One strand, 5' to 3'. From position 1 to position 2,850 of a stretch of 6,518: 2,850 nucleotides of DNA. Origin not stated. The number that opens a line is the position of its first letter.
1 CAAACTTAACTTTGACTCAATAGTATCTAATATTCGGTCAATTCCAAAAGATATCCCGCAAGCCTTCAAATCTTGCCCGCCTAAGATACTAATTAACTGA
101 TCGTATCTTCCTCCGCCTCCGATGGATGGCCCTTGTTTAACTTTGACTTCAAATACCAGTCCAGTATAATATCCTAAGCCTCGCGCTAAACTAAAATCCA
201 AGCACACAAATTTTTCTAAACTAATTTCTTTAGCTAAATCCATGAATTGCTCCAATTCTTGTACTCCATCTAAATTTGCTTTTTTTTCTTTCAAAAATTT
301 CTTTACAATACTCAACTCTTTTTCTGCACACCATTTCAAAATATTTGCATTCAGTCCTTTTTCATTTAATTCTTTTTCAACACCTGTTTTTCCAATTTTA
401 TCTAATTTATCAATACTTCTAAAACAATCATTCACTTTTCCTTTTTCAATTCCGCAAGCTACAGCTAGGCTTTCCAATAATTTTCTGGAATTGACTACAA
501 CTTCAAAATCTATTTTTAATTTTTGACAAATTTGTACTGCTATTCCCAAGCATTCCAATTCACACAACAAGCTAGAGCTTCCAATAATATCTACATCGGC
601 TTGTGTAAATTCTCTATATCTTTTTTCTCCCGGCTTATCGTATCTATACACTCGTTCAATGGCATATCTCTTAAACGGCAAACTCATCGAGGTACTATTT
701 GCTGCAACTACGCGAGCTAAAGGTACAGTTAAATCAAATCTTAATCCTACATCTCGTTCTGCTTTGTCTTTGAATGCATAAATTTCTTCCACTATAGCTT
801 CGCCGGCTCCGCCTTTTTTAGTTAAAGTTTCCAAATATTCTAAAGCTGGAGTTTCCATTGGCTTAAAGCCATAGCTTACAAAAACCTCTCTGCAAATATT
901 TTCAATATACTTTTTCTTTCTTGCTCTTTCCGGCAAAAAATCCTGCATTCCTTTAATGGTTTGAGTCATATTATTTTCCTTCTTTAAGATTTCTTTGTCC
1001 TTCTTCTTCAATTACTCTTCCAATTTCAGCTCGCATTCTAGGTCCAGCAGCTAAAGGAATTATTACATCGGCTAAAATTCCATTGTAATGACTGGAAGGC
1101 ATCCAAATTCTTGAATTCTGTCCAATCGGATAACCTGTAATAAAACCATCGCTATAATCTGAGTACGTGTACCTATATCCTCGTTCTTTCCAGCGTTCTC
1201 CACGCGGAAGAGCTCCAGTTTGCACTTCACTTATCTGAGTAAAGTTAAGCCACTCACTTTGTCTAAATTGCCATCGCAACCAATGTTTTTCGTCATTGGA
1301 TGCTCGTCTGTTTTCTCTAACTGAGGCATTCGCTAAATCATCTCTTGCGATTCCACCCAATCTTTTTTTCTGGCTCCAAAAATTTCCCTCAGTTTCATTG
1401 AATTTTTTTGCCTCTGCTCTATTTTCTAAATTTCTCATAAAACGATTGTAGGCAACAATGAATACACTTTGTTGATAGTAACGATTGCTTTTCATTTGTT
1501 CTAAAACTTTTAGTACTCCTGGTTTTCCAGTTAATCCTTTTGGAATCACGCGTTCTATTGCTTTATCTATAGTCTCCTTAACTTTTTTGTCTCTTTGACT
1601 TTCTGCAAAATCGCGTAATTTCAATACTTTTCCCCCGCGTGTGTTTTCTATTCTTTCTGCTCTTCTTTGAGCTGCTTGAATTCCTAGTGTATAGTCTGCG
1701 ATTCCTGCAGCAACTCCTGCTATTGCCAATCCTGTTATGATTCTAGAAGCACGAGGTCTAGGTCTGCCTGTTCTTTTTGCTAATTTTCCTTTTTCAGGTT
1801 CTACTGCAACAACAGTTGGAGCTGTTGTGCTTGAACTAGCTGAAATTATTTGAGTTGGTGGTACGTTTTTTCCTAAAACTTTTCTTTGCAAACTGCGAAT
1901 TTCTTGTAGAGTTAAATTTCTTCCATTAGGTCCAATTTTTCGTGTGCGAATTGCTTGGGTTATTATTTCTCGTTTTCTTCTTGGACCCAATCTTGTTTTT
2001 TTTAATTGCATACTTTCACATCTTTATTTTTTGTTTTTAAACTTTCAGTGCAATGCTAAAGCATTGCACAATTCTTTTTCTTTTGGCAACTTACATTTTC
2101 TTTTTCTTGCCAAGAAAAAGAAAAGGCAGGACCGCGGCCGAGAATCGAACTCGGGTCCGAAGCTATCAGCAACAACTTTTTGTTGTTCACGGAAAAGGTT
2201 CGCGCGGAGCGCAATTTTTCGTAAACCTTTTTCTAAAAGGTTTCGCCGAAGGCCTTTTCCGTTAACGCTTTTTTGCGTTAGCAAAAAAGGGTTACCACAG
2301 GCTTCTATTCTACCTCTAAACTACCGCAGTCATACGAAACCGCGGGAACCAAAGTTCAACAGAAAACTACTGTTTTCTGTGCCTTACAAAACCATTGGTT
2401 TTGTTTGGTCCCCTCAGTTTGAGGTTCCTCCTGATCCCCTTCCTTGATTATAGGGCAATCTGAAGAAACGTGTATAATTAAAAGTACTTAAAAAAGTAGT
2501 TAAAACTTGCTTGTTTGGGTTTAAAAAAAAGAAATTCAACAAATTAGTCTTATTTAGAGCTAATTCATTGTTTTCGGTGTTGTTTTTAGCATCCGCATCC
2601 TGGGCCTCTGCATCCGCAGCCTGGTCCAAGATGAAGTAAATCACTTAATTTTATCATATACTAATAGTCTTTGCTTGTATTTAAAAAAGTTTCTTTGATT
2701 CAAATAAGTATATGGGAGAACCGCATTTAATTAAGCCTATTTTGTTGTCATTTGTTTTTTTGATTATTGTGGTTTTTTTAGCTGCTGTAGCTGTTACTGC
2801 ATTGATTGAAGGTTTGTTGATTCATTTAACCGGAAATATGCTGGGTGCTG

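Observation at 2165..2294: Unusually long (~130 nt), densely folded intron in tRNA-His at the canonical 37/38 site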

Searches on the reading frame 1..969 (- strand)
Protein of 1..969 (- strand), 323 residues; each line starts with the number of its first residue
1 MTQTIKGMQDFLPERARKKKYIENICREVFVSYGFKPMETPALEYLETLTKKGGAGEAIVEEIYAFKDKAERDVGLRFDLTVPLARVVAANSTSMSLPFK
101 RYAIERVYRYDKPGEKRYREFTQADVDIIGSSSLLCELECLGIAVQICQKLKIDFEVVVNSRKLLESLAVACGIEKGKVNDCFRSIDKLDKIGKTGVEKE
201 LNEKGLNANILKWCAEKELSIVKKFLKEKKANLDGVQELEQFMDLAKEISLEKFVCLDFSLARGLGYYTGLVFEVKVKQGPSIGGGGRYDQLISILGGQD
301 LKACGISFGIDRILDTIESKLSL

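Call 28: find_homologous_proteins(query=window:1-969:-, max_evalue=1e-30)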
Query window:1-969:- (323 aa): 7932 proteins with E <= 1e-30 among 8000 candidates; the best 120 are listed.
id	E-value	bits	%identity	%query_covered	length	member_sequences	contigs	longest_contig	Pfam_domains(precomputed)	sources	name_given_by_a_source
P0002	1.2e-207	706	100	100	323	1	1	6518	PF13393.12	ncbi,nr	ncbi:MAG: histidine--tRNA ligase, partial [Candidatus Diapherotrites archaeon]|nr:histidine--tRNA li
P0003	3.0e-129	449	64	99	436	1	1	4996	PF13393.12,PF03129.26,PF01409.26,PF00587.31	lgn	-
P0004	1.1e-119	418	62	98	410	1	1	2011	PF13393.12,PF03129.26,PF01409.26,PF00587.31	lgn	-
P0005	1.8e-119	417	58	100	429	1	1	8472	PF13393.12,PF03129.26,PF01409.26,PF00587.31,PF00152.26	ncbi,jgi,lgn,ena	-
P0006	8.7e-118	411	59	99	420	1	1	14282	PF13393.12,PF03129.26,PF01409.26,PF00587.31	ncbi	ncbi:MAG: histidine--tRNA ligase [Candidatus Diapherotrites archaeon]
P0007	9.8e-117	408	58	99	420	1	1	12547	PF13393.12,PF03129.26,PF01409.26,PF00587.31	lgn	-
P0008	1.1e-116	408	59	99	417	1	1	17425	PF13393.12,PF03129.26,PF01409.26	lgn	-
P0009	1.6e-116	407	59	99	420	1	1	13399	PF13393.12,PF03129.26,PF01409.26,PF00587.31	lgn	-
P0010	7.9e-116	405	59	99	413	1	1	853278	PF13393.12,PF03129.26,PF01409.26,PF00587.31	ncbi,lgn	-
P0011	5.0e-115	402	58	99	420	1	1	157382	PF13393.12,PF03129.26,PF01409.26,PF00587.31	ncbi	ncbi:MAG: histidine--tRNA ligase [Candidatus Diapherotrites archaeon]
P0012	1.1e-114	401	57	99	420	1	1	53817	PF13393.12,PF03129.26,PF00587.31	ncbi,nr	ncbi:MAG: histidine--tRNA ligase [Candidatus Diapherotrites archaeon]|nr:histidine--tRNA ligase [Can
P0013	2.4e-114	400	57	99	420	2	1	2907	PF13393.12,PF03129.26,PF01409.26,PF00587.31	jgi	-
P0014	4.3e-114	399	59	98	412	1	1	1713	PF13393.12,PF03129.26,PF00587.31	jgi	jgi:histidyl-tRNA synthetase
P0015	7.5e-114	398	57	99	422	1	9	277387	PF13393.12,PF03129.26,PF01409.26,PF00587.31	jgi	-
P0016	8.0e-114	398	58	99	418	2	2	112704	PF13393.12,PF03129.26,PF01409.26,PF00587.31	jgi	jgi:histidyl-tRNA synthetase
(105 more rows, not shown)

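Call 29: find_encoding_contigs(protein=P0003, flank=5000, max_places=3)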
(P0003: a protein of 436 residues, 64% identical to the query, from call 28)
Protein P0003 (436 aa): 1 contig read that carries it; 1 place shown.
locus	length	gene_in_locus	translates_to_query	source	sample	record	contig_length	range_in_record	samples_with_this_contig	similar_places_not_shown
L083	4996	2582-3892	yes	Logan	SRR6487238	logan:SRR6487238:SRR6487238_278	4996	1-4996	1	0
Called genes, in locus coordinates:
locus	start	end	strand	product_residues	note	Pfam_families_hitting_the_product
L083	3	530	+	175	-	?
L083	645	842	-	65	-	-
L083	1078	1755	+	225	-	PF02254:TrkA_N, PF02080:TrkA_C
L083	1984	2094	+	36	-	-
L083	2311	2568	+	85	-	-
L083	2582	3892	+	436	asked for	PF01409:tRNA-synt_2d (weak), PF13393:tRNA-synt_His, PF00587:tRNA-synt_2b (weak), PF03129:HGTP_anticodon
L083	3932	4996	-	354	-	?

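Call 30: find_encoding_contigs(protein=P0006, flank=6000, max_places=3)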
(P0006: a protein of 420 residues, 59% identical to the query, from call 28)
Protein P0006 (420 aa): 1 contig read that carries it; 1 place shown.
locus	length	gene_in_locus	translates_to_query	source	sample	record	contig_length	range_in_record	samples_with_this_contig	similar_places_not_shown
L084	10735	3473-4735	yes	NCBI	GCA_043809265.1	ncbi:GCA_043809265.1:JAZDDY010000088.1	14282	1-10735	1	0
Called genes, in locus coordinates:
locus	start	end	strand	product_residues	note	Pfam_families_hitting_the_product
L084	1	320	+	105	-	?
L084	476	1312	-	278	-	PF22847:Glyco_hydro_43_rel (faint)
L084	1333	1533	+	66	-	-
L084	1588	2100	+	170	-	PF04307:YdjM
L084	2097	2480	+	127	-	PF13596:PAS_10, PF08448:PAS_4 (weak)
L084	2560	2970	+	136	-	-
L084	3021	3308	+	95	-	-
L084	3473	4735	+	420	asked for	PF01409:tRNA-synt_2d (weak), PF13393:tRNA-synt_His, PF00587:tRNA-synt_2b, PF03129:HGTP_anticodon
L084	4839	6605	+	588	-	PF00999:Na_H_Exchanger, PF13302:Acetyltransf_3, PF13420:Acetyltransf_4, PF13673:Acetyltransf_10 (weak), PF00583:Acetyltransf_1, PF13508:Acetyltransf_7, PF08445:FR47 (weak)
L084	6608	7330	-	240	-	PF01022:HTH_5, PF12802:MarR_2 (weak), PF12840:HTH_20 (weak), PF13412:HTH_24 (weak), PF25212:HVO_A0114 (weak), PF25213:HVO_A0261_N (weak)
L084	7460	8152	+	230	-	PF06026:Rib_5-P_isom_A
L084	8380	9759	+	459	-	PF12483:GIDE (weak), PF04011:LemA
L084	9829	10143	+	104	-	-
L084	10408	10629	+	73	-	PF15919:HicB_lk_antitox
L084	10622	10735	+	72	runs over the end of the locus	PF07927:HicA_toxin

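Call 31: find_encoding_contigs(protein=P0010, flank=6000, max_places=3)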
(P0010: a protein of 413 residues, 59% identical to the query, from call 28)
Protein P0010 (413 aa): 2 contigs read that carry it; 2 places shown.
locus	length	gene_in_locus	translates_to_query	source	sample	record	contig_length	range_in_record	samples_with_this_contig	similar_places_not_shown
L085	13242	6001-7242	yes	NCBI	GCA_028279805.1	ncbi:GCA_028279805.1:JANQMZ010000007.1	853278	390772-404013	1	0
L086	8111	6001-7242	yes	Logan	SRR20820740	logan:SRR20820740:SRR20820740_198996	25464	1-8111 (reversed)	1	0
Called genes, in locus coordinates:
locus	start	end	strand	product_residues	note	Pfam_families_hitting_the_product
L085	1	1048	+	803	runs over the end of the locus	PF03104:DNA_pol_B_exo1, PF10108:DNA_pol_B_exo2, PF13482:RNase_H_2, PF00136:DNA_pol_B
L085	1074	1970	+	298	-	PF00557:Peptidase_M24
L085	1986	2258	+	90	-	-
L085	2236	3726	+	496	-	PF02386:TrkH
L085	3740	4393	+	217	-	PF02254:TrkA_N, PF02080:TrkA_C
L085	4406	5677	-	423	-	PF00999:Na_H_Exchanger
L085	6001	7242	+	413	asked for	PF01409:tRNA-synt_2d (weak), PF13393:tRNA-synt_His, PF00587:tRNA-synt_2b (weak), PF03129:HGTP_anticodon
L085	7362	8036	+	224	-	PF06026:Rib_5-P_isom_A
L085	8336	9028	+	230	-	PF03161:LAGLIDADG_2 (faint), PF14528:LAGLIDADG_3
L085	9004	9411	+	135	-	PF03819:MazG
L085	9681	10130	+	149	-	PF10869:DUF2666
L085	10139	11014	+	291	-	PF14378:PAP2_3 (weak), PF01569:PAP2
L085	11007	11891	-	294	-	-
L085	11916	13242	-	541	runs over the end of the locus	PF13641:Glyco_tranf_2_3, PF00535:Glycos_transf_2, PF13632:Glyco_trans_2_3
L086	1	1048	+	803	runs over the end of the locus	PF03104:DNA_pol_B_exo1, PF10108:DNA_pol_B_exo2, PF13482:RNase_H_2, PF00136:DNA_pol_B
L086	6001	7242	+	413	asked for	PF01409:tRNA-synt_2d (weak), PF13393:tRNA-synt_His, PF00587:tRNA-synt_2b (weak), PF03129:HGTP_anticodon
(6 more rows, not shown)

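Call 40: find_encoding_contigs(protein=P0005, flank=4000, max_places=2)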
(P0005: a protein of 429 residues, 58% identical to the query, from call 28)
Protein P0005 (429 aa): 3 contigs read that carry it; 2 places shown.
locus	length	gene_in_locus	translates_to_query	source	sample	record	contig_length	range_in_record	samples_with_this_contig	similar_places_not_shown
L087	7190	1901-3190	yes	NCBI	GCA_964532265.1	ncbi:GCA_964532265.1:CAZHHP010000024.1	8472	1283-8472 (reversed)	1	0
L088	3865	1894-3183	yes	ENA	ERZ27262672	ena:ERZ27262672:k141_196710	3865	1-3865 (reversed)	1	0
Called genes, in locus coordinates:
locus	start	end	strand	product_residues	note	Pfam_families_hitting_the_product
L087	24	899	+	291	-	PF02386:TrkH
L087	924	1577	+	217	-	PF02254:TrkA_N, PF02080:TrkA_C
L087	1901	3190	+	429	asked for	PF00152:tRNA-synt_2 (faint), PF01409:tRNA-synt_2d, PF13393:tRNA-synt_His, PF00587:tRNA-synt_2b (weak), PF03129:HGTP_anticodon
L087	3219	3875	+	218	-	-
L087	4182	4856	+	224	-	PF06026:Rib_5-P_isom_A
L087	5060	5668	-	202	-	PF01209:Ubie_methyltran, PF13489:Methyltransf_23, PF01728:FtsJ, PF05175:MTS, PF01135:PCMT, PF13847:Methyltransf_31, PF08241:Methyltransf_11, PF08242:Methyltransf_12, +3 more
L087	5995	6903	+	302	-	PF01297:ZnuA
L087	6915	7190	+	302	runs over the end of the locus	PF02463:SMC_N, PF00005:ABC_tran, PF13304:AAA_21 (faint)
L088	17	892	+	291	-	PF02386:TrkH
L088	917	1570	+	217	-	PF02254:TrkA_N, PF02080:TrkA_C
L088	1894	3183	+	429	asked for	PF00152:tRNA-synt_2 (faint), PF01409:tRNA-synt_2d, PF13393:tRNA-synt_His, PF00587:tRNA-synt_2b (weak), PF03129:HGTP_anticodon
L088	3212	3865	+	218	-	?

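Call 41: find_encoding_contigs(protein=P0008, flank=4000, max_places=2)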
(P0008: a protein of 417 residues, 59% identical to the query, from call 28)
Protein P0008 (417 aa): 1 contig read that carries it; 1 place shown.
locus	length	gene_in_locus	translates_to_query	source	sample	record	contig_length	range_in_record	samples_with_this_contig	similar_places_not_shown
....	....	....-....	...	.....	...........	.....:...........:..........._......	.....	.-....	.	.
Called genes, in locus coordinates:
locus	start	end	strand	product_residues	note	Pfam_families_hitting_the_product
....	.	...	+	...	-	?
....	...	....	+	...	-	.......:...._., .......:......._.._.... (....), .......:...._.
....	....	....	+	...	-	-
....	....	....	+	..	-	-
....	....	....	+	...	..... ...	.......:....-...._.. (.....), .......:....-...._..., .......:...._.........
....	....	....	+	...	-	-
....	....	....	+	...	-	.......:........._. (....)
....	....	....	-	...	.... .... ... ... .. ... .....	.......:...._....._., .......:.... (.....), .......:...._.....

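Call 42: find_encoding_contigs(protein=P0004, flank=4000, max_places=2)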
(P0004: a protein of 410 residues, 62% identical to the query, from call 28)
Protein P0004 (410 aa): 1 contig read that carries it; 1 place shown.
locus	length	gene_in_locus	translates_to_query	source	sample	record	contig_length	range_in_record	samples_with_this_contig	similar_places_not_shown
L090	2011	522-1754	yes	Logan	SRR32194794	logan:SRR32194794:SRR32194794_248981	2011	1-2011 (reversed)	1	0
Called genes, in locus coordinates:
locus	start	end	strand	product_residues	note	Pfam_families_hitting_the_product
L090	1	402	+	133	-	?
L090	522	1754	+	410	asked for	PF01409:tRNA-synt_2d (weak), PF13393:tRNA-synt_His, PF00587:tRNA-synt_2b (faint), PF03129:HGTP_anticodon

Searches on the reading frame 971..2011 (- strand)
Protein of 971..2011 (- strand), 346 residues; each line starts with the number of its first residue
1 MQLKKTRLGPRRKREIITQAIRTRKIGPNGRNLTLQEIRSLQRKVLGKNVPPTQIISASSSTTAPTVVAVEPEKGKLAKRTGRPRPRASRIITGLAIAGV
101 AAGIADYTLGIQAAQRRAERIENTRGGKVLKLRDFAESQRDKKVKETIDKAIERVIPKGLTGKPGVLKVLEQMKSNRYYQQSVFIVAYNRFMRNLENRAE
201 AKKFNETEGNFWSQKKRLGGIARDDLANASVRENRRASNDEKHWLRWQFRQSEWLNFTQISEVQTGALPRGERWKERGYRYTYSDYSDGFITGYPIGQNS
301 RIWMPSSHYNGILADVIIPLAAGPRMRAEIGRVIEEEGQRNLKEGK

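Call 10: search_protein_families(library=pfam, proteins=[window:971-2011:-], max_evalue=0.01)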
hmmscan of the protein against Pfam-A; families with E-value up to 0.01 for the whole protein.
window:971-2011:- (346 aa): 1 family
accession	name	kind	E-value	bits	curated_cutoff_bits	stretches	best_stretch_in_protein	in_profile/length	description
PF08785.16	Ku_PK_bind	-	0.0018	18.9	25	1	142-234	20-113/120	Ku C terminal domain like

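Call 11: find_encoding_contigs(protein=window:971-2011:-, flank=10000, max_places=10)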
Protein window:971-2011:- (346 aa): 1 contig read that carries it; 1 place shown.
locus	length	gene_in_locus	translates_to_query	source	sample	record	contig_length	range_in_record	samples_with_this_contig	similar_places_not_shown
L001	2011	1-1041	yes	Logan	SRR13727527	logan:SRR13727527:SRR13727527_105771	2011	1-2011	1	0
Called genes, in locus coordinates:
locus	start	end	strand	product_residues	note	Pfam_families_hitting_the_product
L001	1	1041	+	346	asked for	?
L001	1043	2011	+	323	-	PF13393:tRNA-synt_His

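Call 18: find_homologous_proteins(query=window:971-2011:-)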
Query window:971-2011:- (346 aa): 1 proteins with E <= 0.001 among 6235 candidates.
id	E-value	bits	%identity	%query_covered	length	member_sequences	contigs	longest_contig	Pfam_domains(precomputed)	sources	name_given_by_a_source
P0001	5.0e-224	761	100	100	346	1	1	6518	-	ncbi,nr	ncbi:MAG: hypothetical protein Q7S92_07035 [Candidatus Diapherotrites archaeon]|nr:hypothetical prot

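Call 61: search_protein_families(library=phrogs, proteins=[window:971-2011:-], max_evalue=0.01)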
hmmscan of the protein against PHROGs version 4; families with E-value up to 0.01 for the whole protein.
window:971-2011:- (346 aa): 1 family
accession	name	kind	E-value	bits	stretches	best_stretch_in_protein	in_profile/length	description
phrog_29206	-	unknown function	0.0016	19.5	1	123-169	73-118/167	-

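Call 64: list_cluster_members(proteins=[P0001])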
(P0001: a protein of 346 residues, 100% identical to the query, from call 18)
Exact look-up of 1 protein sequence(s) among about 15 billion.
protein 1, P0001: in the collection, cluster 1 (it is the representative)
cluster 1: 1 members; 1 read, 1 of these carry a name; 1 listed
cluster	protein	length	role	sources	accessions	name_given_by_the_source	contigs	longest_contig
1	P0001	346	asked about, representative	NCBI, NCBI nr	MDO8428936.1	MAG: hypothetical protein Q7S92_07035 [Candidatus Diapherotrites archaeon] | hypothetical protein [Candidatus Diapherotrites archaeon]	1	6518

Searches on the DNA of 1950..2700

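Call 9: search_rna_families(source=window, start=1950, end=2700, threshold=evalue, max_evalue=10, show_alignments=4)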
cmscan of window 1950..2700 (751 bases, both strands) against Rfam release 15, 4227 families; matches with E-value up to 10: 19.
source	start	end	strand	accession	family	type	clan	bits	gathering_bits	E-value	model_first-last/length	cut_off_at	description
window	2091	2129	+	RF03872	MIR6426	Gene; miRNA;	-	21.5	96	0.15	1-84/84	no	MIR6426 microRNA precursor family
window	2164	2288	-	RF03096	RAGATH-19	Gene; sRNA;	-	19.2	85.6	1.9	1-141/141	no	RAGATH-19 RNA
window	2098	2122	+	RF04239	mir-4679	Gene; miRNA;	-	18.9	88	1.1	1-75/75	no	mir-4679 microRNA precursor family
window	2098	2122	-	RF04239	mir-4679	Gene; miRNA;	-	18.9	88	1.1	1-75/75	no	mir-4679 microRNA precursor family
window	2155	2274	-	RF00290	BaMV_CRE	Cis-reg;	-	18.4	100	0.2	1-140/140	no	Bamboo mosaic potexvirus (BaMV) cis-regulatory element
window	2489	2524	-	RF01102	PK1-TEV_CVMV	Cis-reg; leader;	-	18.3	40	4.4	1-37/37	no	5'-leader pseudoknot of TEV/CVMV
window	2041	2131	-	RF02325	TtnuHACA18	Gene; snRNA; snoRNA; HACA-box;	-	17.2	100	9.2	1-130/130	no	Tetrahymena snoRNA TtnuHACA18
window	2084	2134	-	RF03834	mir-3173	Gene; miRNA;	-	17.1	84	4.3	1-80/80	no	mir-3173 microRNA precursor family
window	2621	2696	-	RF02183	ST7-OT3_1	Gene; lncRNA;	-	17.1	50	4.4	1-79/79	no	ST7 overlapping transcript 3 conserved region 1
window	2394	2464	+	RF00110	RybB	Gene; sRNA;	-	17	40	0.98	1-79/79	no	RybB RNA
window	2131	2173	-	RF01684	mascRNA-menRNA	Gene;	-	16.9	42.5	1.6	1-56/56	no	MALAT1-associated small cytoplasmic RNA/MEN beta RNA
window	2223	2253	+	RF00384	Pox_AX_element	Cis-reg;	-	16.5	60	8.3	1-62/62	no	Poxvirus AX element late mRNA cis-regulatory element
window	2249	2298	+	RF03996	mir-3012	Gene; miRNA;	-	16.1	90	7.8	1-68/68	no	mir-3012 microRNA precursor family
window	2089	2132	-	RF03640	mir-3747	Gene; miRNA;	-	15.2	63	6.6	1-67/67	no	mir-3747 microRNA precursor family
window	2137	2230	-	RF00023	tmRNA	Gene;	CL00001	14.9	47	0.00076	1-374/374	no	transfer-messenger RNA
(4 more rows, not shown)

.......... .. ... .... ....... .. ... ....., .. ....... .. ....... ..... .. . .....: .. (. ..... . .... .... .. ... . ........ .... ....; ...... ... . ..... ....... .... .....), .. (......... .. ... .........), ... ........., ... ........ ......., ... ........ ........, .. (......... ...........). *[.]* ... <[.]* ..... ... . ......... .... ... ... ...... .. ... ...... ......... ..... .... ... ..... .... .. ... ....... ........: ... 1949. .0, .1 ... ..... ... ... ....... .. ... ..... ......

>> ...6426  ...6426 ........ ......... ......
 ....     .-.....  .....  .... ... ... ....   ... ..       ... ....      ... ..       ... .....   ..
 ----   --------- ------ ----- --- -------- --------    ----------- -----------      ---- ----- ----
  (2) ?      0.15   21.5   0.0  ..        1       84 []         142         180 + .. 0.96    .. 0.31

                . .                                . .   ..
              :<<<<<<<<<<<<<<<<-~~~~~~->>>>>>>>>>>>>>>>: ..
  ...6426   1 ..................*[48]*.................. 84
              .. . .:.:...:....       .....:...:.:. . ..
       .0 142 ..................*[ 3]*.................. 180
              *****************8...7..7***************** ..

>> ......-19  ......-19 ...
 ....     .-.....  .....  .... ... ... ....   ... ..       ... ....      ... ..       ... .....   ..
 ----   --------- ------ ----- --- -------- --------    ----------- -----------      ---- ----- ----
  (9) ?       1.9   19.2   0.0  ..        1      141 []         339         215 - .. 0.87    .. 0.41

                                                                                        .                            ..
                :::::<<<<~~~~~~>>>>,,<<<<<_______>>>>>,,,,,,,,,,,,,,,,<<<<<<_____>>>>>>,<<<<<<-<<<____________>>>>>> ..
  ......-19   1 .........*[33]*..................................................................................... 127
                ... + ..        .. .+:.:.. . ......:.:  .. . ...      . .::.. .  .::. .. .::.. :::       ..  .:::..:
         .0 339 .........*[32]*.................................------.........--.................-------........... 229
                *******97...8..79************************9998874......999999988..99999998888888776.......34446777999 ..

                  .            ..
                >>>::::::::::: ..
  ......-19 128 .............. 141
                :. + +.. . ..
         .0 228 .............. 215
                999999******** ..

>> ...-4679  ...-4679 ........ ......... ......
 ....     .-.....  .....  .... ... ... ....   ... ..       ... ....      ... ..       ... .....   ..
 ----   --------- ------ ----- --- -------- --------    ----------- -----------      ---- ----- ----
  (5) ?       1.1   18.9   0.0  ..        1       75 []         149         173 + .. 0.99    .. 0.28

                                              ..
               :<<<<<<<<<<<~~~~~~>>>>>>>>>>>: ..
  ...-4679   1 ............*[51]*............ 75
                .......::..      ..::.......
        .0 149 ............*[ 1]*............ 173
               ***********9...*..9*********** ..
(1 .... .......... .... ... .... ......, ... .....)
